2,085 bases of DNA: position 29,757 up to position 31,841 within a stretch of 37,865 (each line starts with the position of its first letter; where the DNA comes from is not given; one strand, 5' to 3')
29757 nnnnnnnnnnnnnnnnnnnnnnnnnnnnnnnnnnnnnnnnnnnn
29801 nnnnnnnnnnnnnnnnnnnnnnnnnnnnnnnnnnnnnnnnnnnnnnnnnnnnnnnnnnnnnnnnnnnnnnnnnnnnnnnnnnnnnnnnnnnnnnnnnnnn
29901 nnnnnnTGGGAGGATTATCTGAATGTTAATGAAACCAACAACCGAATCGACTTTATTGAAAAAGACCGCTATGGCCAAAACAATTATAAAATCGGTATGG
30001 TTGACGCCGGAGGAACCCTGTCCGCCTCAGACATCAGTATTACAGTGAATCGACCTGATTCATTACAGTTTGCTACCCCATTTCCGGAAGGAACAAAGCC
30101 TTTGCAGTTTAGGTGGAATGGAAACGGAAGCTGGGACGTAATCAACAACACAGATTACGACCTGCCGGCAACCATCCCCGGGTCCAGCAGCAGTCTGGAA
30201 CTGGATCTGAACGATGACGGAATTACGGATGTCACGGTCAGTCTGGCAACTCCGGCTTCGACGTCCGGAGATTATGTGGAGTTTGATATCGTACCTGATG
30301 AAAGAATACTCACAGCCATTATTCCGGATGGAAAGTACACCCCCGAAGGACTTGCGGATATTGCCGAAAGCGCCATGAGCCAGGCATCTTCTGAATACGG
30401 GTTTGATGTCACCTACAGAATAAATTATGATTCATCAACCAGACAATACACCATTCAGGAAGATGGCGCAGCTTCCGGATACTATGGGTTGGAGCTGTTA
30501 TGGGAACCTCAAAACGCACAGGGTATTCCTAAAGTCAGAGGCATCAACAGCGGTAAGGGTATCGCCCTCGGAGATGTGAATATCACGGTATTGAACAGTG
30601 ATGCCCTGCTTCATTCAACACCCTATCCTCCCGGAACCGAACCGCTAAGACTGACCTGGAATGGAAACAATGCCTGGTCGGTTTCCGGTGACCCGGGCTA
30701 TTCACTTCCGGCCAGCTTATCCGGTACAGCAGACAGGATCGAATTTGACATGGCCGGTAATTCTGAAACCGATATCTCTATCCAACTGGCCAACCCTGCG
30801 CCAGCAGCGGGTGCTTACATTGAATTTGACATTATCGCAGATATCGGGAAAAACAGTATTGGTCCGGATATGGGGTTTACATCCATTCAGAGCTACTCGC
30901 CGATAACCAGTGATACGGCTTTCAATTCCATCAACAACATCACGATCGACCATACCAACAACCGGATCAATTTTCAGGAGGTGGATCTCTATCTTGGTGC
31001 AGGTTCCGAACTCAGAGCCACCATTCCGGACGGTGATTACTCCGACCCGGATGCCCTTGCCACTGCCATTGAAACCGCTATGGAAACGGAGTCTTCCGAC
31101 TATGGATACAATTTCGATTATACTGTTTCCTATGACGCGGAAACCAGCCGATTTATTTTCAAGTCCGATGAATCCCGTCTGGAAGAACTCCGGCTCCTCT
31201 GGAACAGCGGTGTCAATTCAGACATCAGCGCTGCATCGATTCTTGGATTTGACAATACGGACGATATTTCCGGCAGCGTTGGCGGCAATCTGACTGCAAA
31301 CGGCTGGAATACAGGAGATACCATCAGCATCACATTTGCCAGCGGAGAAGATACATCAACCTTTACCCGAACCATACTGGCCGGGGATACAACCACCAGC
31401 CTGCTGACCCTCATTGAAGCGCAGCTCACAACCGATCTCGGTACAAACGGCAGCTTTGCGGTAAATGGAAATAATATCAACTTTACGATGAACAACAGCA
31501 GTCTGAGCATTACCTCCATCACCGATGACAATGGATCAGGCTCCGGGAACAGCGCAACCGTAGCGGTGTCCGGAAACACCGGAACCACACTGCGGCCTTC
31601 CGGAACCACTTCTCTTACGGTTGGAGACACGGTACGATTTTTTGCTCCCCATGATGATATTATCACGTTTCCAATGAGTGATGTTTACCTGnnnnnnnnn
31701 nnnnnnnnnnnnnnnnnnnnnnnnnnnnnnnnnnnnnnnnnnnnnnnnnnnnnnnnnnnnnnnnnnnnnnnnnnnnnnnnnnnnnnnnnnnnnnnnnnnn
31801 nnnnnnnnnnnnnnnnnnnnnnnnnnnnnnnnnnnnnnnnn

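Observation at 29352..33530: Giant modular FlgL (~1392 aa) built from three repeated module types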

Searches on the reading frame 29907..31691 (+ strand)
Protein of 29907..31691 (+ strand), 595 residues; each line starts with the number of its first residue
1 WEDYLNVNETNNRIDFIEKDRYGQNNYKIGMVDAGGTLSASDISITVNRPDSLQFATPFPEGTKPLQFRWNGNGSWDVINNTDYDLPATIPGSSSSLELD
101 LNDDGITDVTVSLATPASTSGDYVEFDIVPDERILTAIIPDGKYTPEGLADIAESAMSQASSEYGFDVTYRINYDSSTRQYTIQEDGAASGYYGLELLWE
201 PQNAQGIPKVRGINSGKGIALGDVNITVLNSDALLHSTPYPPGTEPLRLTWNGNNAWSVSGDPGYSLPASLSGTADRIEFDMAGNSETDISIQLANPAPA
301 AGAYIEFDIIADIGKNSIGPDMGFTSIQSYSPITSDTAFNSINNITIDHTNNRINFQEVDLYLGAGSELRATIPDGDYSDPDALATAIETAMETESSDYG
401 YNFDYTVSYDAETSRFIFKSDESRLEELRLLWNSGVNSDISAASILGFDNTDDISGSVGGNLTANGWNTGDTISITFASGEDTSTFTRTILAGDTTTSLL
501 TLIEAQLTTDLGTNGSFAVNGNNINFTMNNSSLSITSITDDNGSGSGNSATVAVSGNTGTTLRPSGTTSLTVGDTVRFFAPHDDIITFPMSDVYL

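Call 72: predict_structure(alignment_id=A5)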
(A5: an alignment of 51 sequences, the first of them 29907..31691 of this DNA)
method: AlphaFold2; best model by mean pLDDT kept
length: 595 residues; sequences in the alignment: 51
mean_pLDDT: 80.9   pTM: 0.52
mean pLDDT of the five models: 80.9, 78.1, 77.5, 77.0, 75.4
residues with pLDDT >= 90: 213; 70-90: 270; 50-70: 66; < 50: 46
segments of 3 or more residues with pLDDT < 50: 202-206, 333-341, 454-465, 581-595
pLDDT, mean of each block of 10 residues (from residue 1): 82 85 65 95 90 77 89 95 85 96 88 96 91 86 95 94 84 90 80 74 54 84 86 80 80 96 91 95 89 95 91 77 77 45 76 89 82 92 92 93 86 72 74 81 74 46 56 87 90 86 94 90 81 81 61 72 65 69 34 30
secondary structure, 60 per line:
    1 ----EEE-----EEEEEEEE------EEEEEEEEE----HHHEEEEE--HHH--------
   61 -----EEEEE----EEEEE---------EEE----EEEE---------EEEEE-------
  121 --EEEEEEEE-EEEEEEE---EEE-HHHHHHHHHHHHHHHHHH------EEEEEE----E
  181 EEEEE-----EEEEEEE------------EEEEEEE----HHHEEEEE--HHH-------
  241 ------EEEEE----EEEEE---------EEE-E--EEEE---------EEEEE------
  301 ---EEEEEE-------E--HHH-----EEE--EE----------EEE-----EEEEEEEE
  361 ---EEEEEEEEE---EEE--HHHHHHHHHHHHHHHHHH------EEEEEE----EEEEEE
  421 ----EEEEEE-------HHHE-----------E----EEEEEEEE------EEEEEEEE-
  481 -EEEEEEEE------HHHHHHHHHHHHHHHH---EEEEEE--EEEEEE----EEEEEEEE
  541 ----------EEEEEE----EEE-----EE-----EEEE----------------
elements in order: E5-7 E13-20 E27-35 E43-47 E66-70 E75-79 E89-91 E96-99 E109-113 E123-130 E132-138 E142-144 H146-163 E170-175 E180-185 E191-197 E210-216 E224-228 E247-251 E256-260 E270-272 E277-280 E290-294 E304-309 E328-330 E345-347 E353-360 E364-372 E376-378 H381-398 E405-410 E415-420 E425-430 E458-465 E472-479 E482-489 H496-511 E515-520 E523-528 E533-540 E551-556 E561-563 E576-579
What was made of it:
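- In that model B1 shows the same order of secondary-structure elements as B2, interrupted by two all-beta blocks (call 72).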

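Call 76: fold_search(model_id=the predicted structure, library=pdb)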
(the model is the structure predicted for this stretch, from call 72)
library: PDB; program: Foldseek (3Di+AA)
matches with E <= 10: 218; with E <= 0.001: 0
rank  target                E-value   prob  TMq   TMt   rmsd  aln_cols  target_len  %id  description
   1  6m48_A                1.1e-02  0.06  0.08  0.07  35.0       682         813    7  Crystal structure of pilus adhesin, SpaC from Lactobacillus rhamnosus GG - P21212 form (released 2020-07-29)
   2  8fop_j                2.6e-02  1.00  0.13  0.16   8.0       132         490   20  Structure of Agrobacterium tumefaciens bacteriophage Milano curved tail (released 2024-01-17)
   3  8foy                  2.7e-02  0.99  0.13  0.15   8.6       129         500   18  Structure of Agrobacterium tumefaciens bacteriophage Milano contracted tail-sheath (released 2024-01-17)
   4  8kee_C                4.0e-02  0.99  0.11  0.13  11.2       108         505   18  Cyanophage A-1(L) sheath-tube (released 2024-04-10)
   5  9euj_G                8.3e-02  0.02  0.07  0.06  36.2       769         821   10  Cryo-EM structure of Staphylococcus aureus bacteriophage phi812 baseplate in the post-contraction state - sheath initi (released 2025-04-09)
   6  8kee_A                8.7e-02  0.99  0.13  0.15   4.2       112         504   16  Cyanophage A-1(L) sheath-tube (released 2024-04-10)
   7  8u18_B                1.1e-01  0.02  0.07  0.08  27.6       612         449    7  Cryo-EM structure of murine Thrombopoietin receptor ectodomain in complex with Tpo (released 2024-02-07)
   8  4w8j                  1.2e-01  0.01  0.07  0.05  32.2       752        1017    8  Structure of the full-length insecticidal protein Cry1Ac reveals intriguing details of toxin packaging into in vivo form (released 2014-09-17)
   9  9cba                  1.3e-01  0.98  0.12  0.16   5.5       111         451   14  Bacteriophage PhiTE contracted tail (released 2025-04-16)
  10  1x8m_A                1.3e-01  0.04  0.06  0.11  19.8       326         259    7  X-ray structure of pectin degrading enzyme 5-keto 4-deoxyuronate isomerase from Escherichia coli (released 2004-09-21)
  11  8h2i_bG               1.8e-01  0.33  0.14  0.16  14.4       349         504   12  Near-atomic structure of five-fold averaged PBCV-1 capsid (released 2022-11-16)
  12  1xru_A                2.8e-01  0.02  0.07  0.11  20.4       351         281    7  Crystal Structure of 5-keto-4-deoxyuronate Isomerase from Eschericia coli (released 2005-04-05)
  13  8fqc_I1               3.0e-01  0.95  0.13  0.16   5.4       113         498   19  Structure of baseplate with receptor binding complex of Agrobacterium phage Milano (released 2024-01-31)
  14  7wg7_A                3.5e-01  0.01  0.05  0.03  29.8       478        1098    9  Acidic Omicron Spike Trimer (released 2022-06-22)
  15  2qbx_A                3.7e-01  0.03  0.05  0.12  20.0       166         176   13  EphB2/SNEW Antagonistic Peptide Complex (released 2007-11-06)
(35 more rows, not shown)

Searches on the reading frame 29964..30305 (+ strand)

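Call 24: search_protein_families(library=pfam, proteins=[window:29964-30305:+], max_evalue=10)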
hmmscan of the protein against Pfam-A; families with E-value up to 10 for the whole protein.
window:29964-30305:+ (114 aa): 2 families
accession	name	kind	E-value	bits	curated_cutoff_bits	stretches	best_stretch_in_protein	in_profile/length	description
PF13517.12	FG-GAP_3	-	0.29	12.2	26.9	1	49-90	21-59/61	FG-GAP-like repeat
PF10744.14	Med1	-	0.29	10.6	25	1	70-102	47-80/427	Mediator of RNA polymerase II transcription subunit 1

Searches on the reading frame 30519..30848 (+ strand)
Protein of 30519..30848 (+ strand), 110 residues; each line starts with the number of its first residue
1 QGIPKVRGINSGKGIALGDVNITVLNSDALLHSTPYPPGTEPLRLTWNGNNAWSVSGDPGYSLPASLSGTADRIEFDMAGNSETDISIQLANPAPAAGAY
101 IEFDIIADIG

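Call 57: search_solved_structures(query=A4, max_evalue=10)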
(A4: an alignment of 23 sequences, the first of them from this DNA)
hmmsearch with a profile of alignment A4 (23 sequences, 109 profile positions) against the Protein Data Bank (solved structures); distinct sequences matched with E-value up to 10: 2.
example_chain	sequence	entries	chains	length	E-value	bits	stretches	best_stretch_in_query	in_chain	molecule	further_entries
7ebl_A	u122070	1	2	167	0.93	12.6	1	16-79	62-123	STING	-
2d58_A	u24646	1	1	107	1.6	11.8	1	55-86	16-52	Allograft inflammatory factor 1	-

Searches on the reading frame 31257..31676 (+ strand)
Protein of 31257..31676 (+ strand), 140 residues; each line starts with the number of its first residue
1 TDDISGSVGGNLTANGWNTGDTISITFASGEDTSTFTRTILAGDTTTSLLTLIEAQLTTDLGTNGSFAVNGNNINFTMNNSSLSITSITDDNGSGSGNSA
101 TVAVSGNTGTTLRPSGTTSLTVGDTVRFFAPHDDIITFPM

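Call 24: search_protein_families(library=pfam, proteins=[window:31257-31676:+], max_evalue=10)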
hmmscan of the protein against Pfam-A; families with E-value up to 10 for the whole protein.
window:31257-31676:+ (140 aa): 1 family
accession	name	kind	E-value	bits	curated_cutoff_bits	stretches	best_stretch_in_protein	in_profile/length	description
PF02080.26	TrkA_C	-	0.008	16.5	27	1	102-138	31-66/71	TrkA-C domain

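Call 56: search_solved_structures(query=A3, max_evalue=10)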
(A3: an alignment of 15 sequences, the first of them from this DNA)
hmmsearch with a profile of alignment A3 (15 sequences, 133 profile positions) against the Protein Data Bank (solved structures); distinct sequences matched with E-value up to 10: 3.
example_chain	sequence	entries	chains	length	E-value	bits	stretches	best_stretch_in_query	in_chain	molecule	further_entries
4b8v_A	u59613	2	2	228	0.42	14.1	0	26-55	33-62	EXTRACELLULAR PROTEIN 6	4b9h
1hze_A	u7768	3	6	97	0.48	13.9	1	60-90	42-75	RIBOFLAVIN SYNTHASE ALPHA CHAIN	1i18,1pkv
8yp6_A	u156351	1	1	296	5.4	10.5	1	16-59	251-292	Methionine aminopeptidase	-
